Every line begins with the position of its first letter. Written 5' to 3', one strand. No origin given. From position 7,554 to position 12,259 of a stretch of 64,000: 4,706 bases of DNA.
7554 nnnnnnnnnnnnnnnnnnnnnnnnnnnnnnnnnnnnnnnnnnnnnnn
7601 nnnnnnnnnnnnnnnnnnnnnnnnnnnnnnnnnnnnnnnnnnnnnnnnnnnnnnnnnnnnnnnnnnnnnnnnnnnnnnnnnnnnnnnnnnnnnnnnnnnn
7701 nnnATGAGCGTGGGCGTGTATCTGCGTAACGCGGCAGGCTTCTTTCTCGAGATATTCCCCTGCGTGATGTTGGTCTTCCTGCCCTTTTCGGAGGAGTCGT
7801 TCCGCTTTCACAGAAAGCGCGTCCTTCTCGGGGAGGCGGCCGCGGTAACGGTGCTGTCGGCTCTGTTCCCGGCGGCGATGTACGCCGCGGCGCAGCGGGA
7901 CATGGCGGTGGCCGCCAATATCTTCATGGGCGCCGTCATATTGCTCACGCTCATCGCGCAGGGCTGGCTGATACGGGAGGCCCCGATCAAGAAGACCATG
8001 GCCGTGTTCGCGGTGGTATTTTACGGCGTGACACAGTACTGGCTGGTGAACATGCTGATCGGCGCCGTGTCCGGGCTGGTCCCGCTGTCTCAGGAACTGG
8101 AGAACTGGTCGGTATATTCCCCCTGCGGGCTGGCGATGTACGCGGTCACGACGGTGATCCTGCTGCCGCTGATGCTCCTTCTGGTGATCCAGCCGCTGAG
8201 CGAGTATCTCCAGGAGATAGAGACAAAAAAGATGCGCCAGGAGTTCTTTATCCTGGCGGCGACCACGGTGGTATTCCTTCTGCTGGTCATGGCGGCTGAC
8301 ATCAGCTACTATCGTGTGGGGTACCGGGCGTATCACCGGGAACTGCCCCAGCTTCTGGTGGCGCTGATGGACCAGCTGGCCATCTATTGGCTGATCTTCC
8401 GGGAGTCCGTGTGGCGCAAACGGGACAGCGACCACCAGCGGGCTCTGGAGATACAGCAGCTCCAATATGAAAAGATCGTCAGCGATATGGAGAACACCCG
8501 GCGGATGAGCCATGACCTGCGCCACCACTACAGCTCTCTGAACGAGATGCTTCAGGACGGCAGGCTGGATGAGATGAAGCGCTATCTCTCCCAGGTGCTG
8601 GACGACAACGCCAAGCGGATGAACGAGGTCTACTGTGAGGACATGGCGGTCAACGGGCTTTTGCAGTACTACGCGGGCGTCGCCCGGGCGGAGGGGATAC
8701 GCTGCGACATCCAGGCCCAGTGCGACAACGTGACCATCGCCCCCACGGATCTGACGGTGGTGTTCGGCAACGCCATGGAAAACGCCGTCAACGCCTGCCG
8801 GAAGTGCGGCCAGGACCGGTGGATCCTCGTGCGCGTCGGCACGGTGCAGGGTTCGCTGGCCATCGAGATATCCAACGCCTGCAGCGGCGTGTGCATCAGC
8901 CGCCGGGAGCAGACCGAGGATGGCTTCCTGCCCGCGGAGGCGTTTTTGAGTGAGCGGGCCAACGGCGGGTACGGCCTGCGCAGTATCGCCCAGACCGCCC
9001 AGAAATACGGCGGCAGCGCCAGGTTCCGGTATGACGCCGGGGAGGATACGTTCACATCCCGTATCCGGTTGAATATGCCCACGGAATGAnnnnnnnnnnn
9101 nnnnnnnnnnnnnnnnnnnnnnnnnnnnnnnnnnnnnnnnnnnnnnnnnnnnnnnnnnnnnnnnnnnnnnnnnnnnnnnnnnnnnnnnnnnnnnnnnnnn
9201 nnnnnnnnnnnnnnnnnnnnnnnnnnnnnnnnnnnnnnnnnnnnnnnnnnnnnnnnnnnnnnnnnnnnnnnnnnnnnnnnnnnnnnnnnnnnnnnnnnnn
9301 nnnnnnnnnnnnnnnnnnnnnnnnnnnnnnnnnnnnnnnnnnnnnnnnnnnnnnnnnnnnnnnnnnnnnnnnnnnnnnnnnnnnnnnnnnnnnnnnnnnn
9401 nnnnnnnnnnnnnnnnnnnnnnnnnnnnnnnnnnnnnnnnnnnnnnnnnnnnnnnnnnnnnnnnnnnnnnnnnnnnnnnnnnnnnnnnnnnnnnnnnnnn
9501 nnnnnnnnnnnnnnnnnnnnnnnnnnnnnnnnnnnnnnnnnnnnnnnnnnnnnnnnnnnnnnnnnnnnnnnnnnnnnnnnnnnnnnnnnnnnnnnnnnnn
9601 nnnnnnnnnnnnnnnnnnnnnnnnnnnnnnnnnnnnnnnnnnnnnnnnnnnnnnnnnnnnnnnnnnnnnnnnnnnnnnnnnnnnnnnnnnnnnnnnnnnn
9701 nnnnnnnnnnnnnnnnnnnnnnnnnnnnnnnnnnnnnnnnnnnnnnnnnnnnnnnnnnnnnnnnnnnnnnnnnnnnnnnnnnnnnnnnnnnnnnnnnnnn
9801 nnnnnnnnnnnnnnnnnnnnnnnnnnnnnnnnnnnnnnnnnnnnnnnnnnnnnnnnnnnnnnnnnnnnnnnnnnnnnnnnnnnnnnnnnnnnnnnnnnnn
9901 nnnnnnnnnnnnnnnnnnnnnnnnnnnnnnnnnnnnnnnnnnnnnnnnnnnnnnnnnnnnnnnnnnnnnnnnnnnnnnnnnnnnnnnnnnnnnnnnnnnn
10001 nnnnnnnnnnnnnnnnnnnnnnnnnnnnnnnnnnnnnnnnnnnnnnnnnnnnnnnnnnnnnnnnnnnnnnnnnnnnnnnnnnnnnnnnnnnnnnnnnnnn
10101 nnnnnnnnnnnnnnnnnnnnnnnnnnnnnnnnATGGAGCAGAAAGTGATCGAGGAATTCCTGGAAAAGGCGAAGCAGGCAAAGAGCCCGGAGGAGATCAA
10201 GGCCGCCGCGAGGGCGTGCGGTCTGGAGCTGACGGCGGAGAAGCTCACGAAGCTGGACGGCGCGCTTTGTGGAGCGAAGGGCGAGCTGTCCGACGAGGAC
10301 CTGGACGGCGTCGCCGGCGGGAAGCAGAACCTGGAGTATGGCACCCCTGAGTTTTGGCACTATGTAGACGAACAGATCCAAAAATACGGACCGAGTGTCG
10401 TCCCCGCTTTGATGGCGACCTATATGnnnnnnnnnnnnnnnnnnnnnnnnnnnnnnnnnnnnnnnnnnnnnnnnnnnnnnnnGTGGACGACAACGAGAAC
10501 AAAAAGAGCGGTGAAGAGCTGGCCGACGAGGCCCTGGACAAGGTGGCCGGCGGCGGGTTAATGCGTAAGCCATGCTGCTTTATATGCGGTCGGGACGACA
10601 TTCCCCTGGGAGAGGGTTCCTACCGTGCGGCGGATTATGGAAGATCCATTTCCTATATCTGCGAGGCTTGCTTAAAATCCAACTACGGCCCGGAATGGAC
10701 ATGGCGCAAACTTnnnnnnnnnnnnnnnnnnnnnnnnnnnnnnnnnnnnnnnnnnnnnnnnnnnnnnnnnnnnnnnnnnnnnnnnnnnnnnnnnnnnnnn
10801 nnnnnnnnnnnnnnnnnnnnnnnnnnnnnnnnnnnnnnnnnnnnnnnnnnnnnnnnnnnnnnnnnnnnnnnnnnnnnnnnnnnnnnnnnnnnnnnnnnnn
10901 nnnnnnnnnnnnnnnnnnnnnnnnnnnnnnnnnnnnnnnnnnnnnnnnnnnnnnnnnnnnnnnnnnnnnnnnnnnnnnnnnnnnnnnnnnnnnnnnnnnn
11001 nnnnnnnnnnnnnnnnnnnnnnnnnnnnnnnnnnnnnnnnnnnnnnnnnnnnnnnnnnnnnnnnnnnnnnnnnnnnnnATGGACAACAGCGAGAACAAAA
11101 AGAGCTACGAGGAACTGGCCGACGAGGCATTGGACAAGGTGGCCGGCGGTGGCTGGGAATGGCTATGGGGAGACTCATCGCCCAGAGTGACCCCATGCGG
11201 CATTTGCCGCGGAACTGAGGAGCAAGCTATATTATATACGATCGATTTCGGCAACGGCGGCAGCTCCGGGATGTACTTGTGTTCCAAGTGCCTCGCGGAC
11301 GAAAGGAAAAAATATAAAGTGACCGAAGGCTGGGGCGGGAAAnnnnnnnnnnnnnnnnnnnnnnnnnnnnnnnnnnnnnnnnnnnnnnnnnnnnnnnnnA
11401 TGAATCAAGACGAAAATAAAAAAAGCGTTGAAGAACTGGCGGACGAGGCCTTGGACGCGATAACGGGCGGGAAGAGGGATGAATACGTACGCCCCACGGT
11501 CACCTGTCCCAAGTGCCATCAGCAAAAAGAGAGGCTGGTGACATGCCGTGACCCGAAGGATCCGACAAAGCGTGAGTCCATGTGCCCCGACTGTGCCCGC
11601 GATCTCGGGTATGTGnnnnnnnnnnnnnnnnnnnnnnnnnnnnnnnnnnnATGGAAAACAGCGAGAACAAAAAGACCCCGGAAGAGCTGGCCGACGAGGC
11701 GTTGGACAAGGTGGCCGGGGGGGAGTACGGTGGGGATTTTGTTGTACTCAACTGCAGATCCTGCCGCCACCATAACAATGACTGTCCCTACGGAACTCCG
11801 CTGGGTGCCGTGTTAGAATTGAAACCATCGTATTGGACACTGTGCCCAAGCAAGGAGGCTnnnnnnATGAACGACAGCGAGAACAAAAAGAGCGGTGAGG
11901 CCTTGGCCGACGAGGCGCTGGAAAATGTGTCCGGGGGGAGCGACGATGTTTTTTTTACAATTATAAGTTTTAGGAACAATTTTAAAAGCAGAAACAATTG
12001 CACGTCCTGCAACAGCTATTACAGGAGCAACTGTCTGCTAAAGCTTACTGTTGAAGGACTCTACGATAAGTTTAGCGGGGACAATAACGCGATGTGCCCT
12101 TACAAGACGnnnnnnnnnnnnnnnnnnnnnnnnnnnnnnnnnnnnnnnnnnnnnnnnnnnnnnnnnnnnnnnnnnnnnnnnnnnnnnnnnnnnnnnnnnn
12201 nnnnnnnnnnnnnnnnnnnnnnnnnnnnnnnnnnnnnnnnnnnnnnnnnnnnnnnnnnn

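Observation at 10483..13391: Ten tandem paralogs with a near-invariant 24-aa leader and hypervariable ClpX-ZBD-like C-x2-C...[YFL][LIF]-C-x2-C cores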

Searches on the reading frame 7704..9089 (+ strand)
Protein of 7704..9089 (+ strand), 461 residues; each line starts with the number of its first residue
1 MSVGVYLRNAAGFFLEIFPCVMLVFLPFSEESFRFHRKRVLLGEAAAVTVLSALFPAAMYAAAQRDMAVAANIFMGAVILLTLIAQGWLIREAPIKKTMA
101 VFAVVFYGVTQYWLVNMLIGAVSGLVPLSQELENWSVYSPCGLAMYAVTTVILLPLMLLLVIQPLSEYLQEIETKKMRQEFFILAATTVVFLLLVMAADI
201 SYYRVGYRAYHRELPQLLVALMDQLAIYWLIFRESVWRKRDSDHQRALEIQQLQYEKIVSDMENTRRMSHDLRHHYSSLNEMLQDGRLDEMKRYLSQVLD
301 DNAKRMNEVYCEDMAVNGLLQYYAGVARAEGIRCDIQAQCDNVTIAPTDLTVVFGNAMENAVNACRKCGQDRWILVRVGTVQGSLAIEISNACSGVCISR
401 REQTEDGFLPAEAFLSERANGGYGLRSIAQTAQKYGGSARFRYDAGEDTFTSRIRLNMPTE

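Call 7: search_protein_families(library=pfam, proteins=[window:7704-9089:+], max_evalue=0.001)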
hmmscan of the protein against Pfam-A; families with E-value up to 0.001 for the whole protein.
window:7704-9089:+ (461 aa): 2 families
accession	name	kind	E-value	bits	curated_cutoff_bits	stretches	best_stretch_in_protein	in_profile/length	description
PF14501.12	HATPase_c_5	-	4.6e-15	55.8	22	1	346-456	2-101/102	GHKL domain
PF02518.31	HATPase_c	-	0.00027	21.8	26.4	1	347-451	3-104/111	Histidine kinase-, DNA gyrase B-, and HSP90-like ATPase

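Call 34: search_protein_families(library=ncbifam, proteins=[window:7704-9089:+], max_evalue=0.1)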
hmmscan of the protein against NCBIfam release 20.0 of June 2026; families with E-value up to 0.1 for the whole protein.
window:7704-9089:+ (461 aa): 3 families
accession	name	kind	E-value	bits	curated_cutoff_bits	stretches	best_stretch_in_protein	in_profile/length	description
NF008298.1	PRK11086.1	subfamily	9.6e-09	34.2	520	1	256-449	324-517/529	DcuS/MalK family sensor histidine kinase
TIGR01386.1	cztS_silS_copS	subfamily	0.00015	20.9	292.55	1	317-451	322-453/457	heavy metal sensor histidine kinase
NF008468.0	PRK11360.1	equivalog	0.036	12.4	646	1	327-441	484-592/616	two-component system sensor histidine kinase AtoS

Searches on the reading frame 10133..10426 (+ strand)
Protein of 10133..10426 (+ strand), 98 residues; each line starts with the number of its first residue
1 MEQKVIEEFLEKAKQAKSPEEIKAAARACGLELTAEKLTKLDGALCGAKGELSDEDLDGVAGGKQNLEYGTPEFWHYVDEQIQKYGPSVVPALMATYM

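Call 8: search_protein_families(library=ncbifam, proteins=[window:10133-10426:+], max_evalue=1)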
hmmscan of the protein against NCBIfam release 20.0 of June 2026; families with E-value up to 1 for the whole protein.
seq(98 aa): 5 families
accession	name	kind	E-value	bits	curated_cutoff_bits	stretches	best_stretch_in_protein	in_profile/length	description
TIGR03798.1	leader_Nif11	subfamily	1.1e-08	35.1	32.3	1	7-63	17-68/68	Nif11-like leader peptide family RiPP precursor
NF038167.1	cyan_ocin_like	subfamily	0.005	17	32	1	51-69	10-27/72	CTB family bacteriocin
NF038399.1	NH_RiPP_Os17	domain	0.11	12.6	40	1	23-43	25-45/63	Os1348 family NHLP clan protein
NF053549.1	FtsL_Actino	equivalog_domain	0.11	12.4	55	1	7-33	47-73/83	cell division protein FtsL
TIGR03898.1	lanti_MRSA_kill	subfamily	0.52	10.3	23.5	0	51-63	32-44/44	mersacidin/lichenicidin family type 2 lantibiotic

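Call 9: search_protein_families(library=pfam, proteins=[window:10133-10426:+], max_evalue=1)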
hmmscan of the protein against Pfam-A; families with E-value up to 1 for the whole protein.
seq(98 aa): 2 families
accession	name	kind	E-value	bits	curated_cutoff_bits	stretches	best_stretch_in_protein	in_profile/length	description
PF11838.14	ERAP1_C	-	0.0057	16.5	38.2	1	4-84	183-262/318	ERAP1-like C-terminal domain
PF07862.16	Nif11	-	0.0087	16.8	23.8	1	7-36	17-46/48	Nif11 domain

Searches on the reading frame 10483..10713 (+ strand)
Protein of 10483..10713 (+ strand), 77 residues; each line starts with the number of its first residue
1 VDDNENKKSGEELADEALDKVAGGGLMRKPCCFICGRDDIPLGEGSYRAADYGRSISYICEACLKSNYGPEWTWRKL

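Call 8: search_protein_families(library=ncbifam, proteins=[window:10483-10713:+], max_evalue=1)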
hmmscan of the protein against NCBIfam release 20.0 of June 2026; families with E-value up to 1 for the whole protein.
seq(77 aa): 2 families
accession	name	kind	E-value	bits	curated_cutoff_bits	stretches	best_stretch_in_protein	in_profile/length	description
TIGR04495.1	RiPP_XyeA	equivalog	0.047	13.9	33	1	3-24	16-38/50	XyeA family cyclophane-containing RiPP triceptide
TIGR03793.1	leader_NHLP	domain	0.21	11.5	50.9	1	10-24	63-77/77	NHLP leader peptide family RiPP precursor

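Call 9: search_protein_families(library=pfam, proteins=[window:10483-10713:+], max_evalue=1)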
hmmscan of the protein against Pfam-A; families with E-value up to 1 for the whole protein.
seq(77 aa): 0 families

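Call 15: find_homologous_proteins(query=A3, max_evalue=0.001)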
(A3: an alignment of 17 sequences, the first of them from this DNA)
Query A3 (17 sequences) (77 aa, profile of the alignment): 83 proteins with E <= 0.001 among 582 candidates.
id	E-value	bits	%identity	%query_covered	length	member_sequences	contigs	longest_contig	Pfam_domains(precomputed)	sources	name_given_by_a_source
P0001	5.2e-21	93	46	83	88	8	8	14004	-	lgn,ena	-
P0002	9.3e-20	88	46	83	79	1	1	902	-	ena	-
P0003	6.3e-19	86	41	84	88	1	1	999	-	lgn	-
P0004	7.5e-19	86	82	29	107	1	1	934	-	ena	-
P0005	1.3e-18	85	61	48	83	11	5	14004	-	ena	-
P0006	3.7e-18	83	42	83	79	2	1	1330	-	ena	-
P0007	2.6e-17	81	52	51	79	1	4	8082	-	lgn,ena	-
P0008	2.4e-16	78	71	31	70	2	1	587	-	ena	-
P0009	4.1e-16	77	39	87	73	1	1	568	-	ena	-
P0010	4.9e-16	77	100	100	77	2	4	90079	-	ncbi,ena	-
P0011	1.1e-15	75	83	31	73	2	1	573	-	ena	-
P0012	1.4e-15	75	79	31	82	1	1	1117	-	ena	-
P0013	2.9e-15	74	95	100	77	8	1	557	-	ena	-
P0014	5.4e-15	73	37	87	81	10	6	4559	-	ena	-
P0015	8.0e-15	73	76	32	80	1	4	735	-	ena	-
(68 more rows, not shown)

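Call 17: find_encoding_contigs(protein=P0010, flank=10000, max_places=6)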
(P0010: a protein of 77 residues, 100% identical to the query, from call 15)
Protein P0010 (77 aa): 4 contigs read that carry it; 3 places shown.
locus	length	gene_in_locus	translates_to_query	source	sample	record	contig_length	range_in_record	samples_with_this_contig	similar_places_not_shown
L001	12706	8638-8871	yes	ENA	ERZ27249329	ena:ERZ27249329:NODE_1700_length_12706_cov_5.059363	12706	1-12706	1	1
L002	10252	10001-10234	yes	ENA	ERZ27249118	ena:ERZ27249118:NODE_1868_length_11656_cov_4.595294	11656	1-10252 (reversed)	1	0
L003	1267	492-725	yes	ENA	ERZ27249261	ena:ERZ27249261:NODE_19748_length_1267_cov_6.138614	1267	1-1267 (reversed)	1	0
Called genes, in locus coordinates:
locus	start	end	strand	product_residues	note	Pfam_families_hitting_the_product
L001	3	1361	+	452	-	?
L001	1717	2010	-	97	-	PF10387:DUF2442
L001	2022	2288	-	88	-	PF13711:DUF4160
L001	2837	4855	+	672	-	PF05649:Peptidase_M13_N, PF01431:Peptidase_M13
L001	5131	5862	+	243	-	PF00072:Response_reg, PF04397:LytTR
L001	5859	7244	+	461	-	PF14501:HATPase_c_5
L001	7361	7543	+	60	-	-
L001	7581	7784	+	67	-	-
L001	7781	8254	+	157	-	PF04542:Sigma70_r2, PF08281:Sigma70_r4_2, PF04545:Sigma70_r4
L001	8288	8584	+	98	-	-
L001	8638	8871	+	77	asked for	-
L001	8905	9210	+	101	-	-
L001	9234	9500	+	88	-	-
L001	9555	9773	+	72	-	-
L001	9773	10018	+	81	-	-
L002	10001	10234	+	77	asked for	-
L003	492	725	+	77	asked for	-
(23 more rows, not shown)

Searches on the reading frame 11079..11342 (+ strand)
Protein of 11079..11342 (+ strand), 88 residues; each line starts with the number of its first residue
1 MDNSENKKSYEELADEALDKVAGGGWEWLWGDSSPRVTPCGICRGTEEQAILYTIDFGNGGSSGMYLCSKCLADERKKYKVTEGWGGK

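Call 8: search_protein_families(library=ncbifam, proteins=[window:11079-11342:+], max_evalue=1)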
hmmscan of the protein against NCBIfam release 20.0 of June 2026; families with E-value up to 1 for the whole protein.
seq(88 aa): 3 families
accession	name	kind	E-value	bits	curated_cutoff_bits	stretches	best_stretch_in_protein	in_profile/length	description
TIGR04495.1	RiPP_XyeA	equivalog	0.0018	18.4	33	1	2-26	15-39/50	XyeA family cyclophane-containing RiPP triceptide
NF033215.1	BlpC_Streptocco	equivalog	0.014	15.2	70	1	1-28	1-27/51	quorum-sensing system pheromone BlpC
TIGR03793.1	leader_NHLP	domain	0.21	11.4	50.9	1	11-24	64-77/77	NHLP leader peptide family RiPP precursor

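Call 9: search_protein_families(library=pfam, proteins=[window:11079-11342:+], max_evalue=1)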
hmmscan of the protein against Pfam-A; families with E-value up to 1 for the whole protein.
seq(88 aa): 3 families
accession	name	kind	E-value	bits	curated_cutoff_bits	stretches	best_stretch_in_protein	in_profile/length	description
PF03047.20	ComC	-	0.00032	20.8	20.4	1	1-26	1-26/31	COMC family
PF10439.15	Bacteriocin_IIc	-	0.079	13.4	27.1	1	9-31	3-31/59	Bacteriocin class II with double-glycine leader peptide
PF04604.19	L_biotic_typeA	-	0.16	12.3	21.7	1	1-28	1-30/50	Type-A lantibiotic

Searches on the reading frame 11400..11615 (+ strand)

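Call 8: search_protein_families(library=ncbifam, proteins=[window:11400-11615:+], max_evalue=1)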
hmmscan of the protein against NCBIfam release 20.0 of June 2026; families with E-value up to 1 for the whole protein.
seq(72 aa): 6 families
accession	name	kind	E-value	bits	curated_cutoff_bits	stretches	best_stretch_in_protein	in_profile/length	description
NF038384.1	zinc_YnfU_fam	subfamily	0.0089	15.6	36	1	33-44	16-27/52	YnfU family zinc-binding protein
TIGR04495.1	RiPP_XyeA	equivalog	0.088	13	33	1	2-24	16-38/50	XyeA family cyclophane-containing RiPP triceptide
TIGR03898.1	lanti_MRSA_kill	subfamily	0.16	11.9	23.5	1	11-24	31-44/44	mersacidin/lichenicidin family type 2 lantibiotic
NF011302.0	PRK14714.1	equivalog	0.38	8.2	1791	1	8-68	655-714/1350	DNA-directed DNA polymerase II large subunit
TIGR02605.1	CxxC_CxxC_SSSS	subfamily_domain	0.43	10.7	31.3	1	32-48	25-42/52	FmdB family zinc ribbon protein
NF041909.1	HVO_2753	equivalog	0.44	10.5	80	0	34-65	27-54/59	HVO_2753 family zinc finger protein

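Call 9: search_protein_families(library=pfam, proteins=[window:11400-11615:+], max_evalue=1)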
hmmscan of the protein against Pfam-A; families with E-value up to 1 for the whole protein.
seq(72 aa): 15 families
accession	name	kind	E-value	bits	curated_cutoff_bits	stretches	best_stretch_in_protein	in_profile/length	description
PF04604.19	L_biotic_typeA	-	0.012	15.9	21.7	1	2-35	2-35/50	Type-A lantibiotic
PF07191.17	Zn_ribbon_6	-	0.014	15.8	25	2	35-69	2-39/67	Double zinc ribbon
PF14319.11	Zn_Tnp_IS91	-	0.019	15.4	26.3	1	6-66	11-63/90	Transposase zinc-binding domain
PF24441.1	DUF7560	-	0.035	14.3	27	1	32-42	4-14/44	Family of unknown function (DUF7560)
PF17026.10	zf-RRPl_C4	-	0.042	14.5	28.9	1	35-67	54-88/108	Putative ribonucleoprotein zinc-finger pf C4 type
PF23545.1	Zn_ribbon_HMPTM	-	0.082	12.9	27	0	57-68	4-15/45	HMPTM N-terminal zinc ribbon domain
PF24460.1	DUF7575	-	0.087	12.7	28.5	0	33-42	3-12/28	Domain of unknown function (DUF7575)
PF14369.11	Zn_ribbon_19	-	0.093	13.3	30.8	0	55-66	17-28/35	zinc-ribbon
PF11632.14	LcnG-beta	-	0.21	12.2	29.4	1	3-29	3-31/61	Lactococcin G-beta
PF03047.20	ComC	-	0.26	11.6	20.4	1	1-25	1-25/31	COMC family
PF13248.11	Zn_ribbon_3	-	0.37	10.8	27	0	32-49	1-19/26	zinc-ribbon domain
PF09723.15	Zn_ribbon_8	-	0.52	10.8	34.4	1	32-46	25-40/41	Zinc ribbon domain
PF24110.1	DUF7385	-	0.75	9.9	28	0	33-52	26-45/72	Family of unknown function (DUF7385)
PF22289.1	DmmA-like_C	-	0.76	10.2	27.4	0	32-41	17-26/44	Dimethylamine monooxygenase subunit DmmA-like, C-terminal domain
PF22811.2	Zn_ribbon_NrdR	-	0.89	10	27.2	0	35-67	2-36/42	Transcriptional repressor NrdR-like, N-terminal domain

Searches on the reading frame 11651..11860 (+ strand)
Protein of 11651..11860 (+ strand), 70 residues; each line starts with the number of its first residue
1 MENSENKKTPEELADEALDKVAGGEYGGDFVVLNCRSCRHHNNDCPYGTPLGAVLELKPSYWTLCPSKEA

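Call 8: search_protein_families(library=ncbifam, proteins=[window:11651-11860:+], max_evalue=1)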
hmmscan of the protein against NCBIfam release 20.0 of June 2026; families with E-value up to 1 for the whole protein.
seq(70 aa): 3 families
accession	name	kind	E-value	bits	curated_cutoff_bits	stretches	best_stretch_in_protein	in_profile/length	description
TIGR04495.1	RiPP_XyeA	equivalog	0.0039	17.3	33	1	3-24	17-38/50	XyeA family cyclophane-containing RiPP triceptide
TIGR03793.1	leader_NHLP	domain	0.11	12.4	50.9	1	9-24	61-77/77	NHLP leader peptide family RiPP precursor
NF038167.1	cyan_ocin_like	subfamily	0.22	11.7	32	1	8-30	6-25/72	CTB family bacteriocin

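Call 9: search_protein_families(library=pfam, proteins=[window:11651-11860:+], max_evalue=1)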
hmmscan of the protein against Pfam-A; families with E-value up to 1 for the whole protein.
seq(70 aa): 0 families

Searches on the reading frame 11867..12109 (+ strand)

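Call 8: search_protein_families(library=ncbifam, proteins=[window:11867-12109:+], max_evalue=1)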
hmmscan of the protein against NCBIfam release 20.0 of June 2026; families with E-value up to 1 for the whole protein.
seq(81 aa): 2 families
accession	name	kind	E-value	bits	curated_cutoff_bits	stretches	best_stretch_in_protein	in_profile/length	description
NF038167.1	cyan_ocin_like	subfamily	0.06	13.5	32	1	13-45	11-38/72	CTB family bacteriocin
TIGR04495.1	RiPP_XyeA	equivalog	0.11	12.7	33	1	4-24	17-38/50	XyeA family cyclophane-containing RiPP triceptide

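Call 9: search_protein_families(library=pfam, proteins=[window:11867-12109:+], max_evalue=1)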
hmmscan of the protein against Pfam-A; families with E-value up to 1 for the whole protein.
seq(81 aa): 0 families
